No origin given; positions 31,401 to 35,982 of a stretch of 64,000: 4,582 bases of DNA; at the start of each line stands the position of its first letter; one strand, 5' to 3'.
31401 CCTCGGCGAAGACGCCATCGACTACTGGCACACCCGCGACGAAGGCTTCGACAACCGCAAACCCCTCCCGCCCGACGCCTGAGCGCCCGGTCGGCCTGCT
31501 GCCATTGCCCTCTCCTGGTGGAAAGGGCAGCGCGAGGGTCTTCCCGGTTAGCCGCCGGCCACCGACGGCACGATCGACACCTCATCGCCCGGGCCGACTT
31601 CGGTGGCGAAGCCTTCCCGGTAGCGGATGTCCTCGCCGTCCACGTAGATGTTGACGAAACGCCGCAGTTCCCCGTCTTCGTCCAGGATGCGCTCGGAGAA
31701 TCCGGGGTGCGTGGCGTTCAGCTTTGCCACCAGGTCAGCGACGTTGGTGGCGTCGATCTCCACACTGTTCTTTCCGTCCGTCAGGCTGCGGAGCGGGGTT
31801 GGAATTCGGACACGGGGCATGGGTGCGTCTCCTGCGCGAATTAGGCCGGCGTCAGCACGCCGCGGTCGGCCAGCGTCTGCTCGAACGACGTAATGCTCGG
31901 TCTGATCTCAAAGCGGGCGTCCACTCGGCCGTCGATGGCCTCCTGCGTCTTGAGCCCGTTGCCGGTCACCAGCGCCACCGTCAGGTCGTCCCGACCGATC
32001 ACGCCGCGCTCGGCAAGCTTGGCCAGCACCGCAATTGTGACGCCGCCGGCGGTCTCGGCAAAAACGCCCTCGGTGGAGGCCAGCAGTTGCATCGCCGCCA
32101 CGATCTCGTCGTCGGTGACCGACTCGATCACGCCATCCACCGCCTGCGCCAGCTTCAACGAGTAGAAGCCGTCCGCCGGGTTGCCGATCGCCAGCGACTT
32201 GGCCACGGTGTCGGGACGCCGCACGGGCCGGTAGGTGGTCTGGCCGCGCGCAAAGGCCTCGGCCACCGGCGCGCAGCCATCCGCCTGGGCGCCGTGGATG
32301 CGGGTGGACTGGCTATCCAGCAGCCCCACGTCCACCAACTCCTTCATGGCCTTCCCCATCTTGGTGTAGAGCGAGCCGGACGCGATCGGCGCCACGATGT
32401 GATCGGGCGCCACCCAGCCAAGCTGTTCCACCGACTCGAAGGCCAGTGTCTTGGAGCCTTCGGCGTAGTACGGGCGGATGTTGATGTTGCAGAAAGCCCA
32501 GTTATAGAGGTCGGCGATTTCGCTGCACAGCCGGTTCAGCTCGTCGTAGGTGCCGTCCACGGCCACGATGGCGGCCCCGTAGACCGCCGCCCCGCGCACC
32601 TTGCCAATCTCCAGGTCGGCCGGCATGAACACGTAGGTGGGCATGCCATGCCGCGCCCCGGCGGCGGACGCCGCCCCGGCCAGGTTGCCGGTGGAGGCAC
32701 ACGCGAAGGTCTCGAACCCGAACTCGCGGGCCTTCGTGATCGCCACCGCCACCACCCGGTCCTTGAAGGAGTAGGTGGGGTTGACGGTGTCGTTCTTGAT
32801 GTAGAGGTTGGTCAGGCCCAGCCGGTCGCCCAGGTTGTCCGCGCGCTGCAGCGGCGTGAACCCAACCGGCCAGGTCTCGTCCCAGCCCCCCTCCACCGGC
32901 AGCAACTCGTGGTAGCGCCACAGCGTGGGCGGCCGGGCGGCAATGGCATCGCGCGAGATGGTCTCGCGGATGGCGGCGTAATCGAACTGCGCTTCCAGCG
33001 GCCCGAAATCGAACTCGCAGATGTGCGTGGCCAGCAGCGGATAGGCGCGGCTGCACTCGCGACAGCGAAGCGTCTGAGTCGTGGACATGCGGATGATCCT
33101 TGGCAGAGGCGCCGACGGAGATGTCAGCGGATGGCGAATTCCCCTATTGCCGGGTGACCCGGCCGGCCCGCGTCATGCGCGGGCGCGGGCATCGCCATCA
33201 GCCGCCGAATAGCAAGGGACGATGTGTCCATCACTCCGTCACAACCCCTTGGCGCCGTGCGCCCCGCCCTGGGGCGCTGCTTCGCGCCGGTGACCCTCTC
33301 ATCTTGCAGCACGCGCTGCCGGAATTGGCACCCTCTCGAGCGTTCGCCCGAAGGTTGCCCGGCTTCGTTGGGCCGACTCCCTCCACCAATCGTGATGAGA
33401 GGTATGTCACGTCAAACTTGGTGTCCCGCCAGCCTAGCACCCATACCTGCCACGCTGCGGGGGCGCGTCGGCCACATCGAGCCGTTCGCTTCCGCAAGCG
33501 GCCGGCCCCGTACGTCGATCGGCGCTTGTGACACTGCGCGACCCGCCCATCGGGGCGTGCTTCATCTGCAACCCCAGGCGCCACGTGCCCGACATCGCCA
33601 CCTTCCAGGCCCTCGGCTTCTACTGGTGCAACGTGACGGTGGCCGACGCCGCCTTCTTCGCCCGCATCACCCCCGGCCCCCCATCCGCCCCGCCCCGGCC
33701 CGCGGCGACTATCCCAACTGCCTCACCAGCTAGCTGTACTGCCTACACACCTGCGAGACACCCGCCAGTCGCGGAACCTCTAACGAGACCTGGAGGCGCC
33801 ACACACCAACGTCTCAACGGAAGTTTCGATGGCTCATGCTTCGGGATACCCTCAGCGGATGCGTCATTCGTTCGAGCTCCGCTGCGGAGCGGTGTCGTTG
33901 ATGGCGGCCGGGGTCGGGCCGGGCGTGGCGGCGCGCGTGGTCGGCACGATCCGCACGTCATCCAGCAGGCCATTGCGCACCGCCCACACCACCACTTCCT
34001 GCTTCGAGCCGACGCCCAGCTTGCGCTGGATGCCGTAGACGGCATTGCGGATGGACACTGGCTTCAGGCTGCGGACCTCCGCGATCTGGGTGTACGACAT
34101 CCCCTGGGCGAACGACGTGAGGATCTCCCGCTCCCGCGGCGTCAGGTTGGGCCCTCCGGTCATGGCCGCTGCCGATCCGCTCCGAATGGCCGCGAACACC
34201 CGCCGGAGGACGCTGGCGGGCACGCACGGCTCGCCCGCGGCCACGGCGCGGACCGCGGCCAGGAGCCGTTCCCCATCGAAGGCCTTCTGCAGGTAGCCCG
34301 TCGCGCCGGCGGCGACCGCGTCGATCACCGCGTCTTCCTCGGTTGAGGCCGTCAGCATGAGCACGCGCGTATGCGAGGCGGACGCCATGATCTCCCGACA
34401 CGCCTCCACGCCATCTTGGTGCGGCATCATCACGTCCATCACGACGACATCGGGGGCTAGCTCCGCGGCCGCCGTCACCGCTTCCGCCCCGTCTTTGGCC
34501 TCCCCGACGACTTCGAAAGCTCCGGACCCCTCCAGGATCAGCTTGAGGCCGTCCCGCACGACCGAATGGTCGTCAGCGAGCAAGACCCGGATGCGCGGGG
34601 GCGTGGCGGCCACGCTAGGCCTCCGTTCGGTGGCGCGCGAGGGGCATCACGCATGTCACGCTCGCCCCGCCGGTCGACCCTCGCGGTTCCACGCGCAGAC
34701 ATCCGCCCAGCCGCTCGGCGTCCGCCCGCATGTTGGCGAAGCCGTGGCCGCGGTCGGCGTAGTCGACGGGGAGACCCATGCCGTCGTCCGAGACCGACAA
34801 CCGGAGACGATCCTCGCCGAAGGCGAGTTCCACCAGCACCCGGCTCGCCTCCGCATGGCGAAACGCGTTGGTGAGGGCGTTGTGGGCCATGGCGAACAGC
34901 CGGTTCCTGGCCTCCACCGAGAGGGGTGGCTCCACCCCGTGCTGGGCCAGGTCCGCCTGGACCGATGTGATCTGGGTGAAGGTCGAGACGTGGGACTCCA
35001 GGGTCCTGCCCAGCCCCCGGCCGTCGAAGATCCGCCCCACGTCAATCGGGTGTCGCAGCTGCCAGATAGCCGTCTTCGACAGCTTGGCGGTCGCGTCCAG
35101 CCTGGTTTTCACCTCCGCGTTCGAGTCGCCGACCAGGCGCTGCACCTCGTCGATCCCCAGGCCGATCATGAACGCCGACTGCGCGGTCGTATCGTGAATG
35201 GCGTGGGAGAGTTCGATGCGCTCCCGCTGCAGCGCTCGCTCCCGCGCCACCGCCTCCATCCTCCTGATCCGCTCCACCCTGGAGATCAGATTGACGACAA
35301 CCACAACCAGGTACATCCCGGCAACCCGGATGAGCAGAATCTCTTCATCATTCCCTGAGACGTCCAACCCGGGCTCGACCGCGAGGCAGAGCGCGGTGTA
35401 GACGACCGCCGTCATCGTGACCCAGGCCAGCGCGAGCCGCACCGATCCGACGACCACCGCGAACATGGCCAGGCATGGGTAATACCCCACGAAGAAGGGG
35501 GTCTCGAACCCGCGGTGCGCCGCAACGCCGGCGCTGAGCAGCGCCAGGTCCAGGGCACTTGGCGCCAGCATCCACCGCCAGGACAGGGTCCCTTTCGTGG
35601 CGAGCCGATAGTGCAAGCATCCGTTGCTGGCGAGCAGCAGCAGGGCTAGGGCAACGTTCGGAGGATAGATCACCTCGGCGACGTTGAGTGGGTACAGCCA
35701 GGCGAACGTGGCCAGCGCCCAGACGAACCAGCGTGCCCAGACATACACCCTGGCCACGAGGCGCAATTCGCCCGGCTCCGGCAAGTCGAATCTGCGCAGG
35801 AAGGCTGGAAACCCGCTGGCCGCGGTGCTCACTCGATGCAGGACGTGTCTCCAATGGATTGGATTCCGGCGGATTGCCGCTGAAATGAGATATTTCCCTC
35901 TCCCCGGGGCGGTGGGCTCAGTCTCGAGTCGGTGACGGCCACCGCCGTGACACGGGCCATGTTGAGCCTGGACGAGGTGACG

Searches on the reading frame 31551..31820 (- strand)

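Call 77: search_protein_families(library=pfam, proteins=[window:31551-31820:-], max_evalue=0.001)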
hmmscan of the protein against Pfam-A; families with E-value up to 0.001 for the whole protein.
window:31551-31820:- (90 aa): 1 family
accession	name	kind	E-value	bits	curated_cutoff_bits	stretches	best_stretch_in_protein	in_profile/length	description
PF02597.26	ThiS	-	1.9e-14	54.4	22.5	1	4-90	1-76/76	ThiS family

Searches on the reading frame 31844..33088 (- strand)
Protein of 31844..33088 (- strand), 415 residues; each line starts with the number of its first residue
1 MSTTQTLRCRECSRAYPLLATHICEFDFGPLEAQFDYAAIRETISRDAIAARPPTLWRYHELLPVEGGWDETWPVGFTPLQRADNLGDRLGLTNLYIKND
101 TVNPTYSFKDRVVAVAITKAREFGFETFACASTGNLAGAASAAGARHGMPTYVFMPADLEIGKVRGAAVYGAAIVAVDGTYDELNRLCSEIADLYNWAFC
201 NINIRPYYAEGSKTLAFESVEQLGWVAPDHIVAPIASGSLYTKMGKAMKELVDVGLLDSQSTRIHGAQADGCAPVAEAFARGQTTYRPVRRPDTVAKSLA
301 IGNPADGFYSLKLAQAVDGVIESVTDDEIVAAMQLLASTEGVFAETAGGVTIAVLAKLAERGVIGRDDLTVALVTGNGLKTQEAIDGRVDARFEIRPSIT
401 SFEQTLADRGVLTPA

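Call 77: search_protein_families(library=pfam, proteins=[window:31844-33088:-], max_evalue=0.001)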
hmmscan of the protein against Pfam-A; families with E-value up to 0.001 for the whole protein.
window:31844-33088:- (415 aa): 1 family
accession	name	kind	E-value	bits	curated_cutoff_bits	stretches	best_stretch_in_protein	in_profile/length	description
PF00291.31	PALP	-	1.4e-68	231.8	35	1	75-376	5-295/295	Pyridoxal-phosphate dependent enzyme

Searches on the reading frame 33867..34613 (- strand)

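Call 77: search_protein_families(library=pfam, proteins=[window:33867-34613:-], max_evalue=0.001)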
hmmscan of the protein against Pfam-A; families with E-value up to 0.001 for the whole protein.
window:33867-34613:- (249 aa): 3 families
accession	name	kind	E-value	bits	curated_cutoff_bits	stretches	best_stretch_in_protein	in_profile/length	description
PF00072.30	Response_reg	-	1.2e-29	103.1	30.2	1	10-122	1-111/111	Response regulator receiver domain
PF00196.25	GerE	-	1.2e-10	41.3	23.5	1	156-211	2-57/57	Bacterial regulatory proteins, luxR family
PF08281.18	Sigma70_r4_2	-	0.0002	21.4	25.7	1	157-192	11-47/54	Sigma-70, region 4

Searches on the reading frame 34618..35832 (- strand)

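Call 77: search_protein_families(library=pfam, proteins=[window:34618-35832:-], max_evalue=0.001)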
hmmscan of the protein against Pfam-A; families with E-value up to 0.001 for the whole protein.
window:34618-35832:- (405 aa): 2 families
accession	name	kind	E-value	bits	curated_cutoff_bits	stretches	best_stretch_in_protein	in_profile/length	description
PF02518.31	HATPase_c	-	8.8e-11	42.7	26.4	1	309-399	3-110/111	Histidine kinase-, DNA gyrase B-, and HSP90-like ATPase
PF07730.19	HisKA_3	-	1.5e-06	29.1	24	1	204-262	1-59/68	Histidine kinase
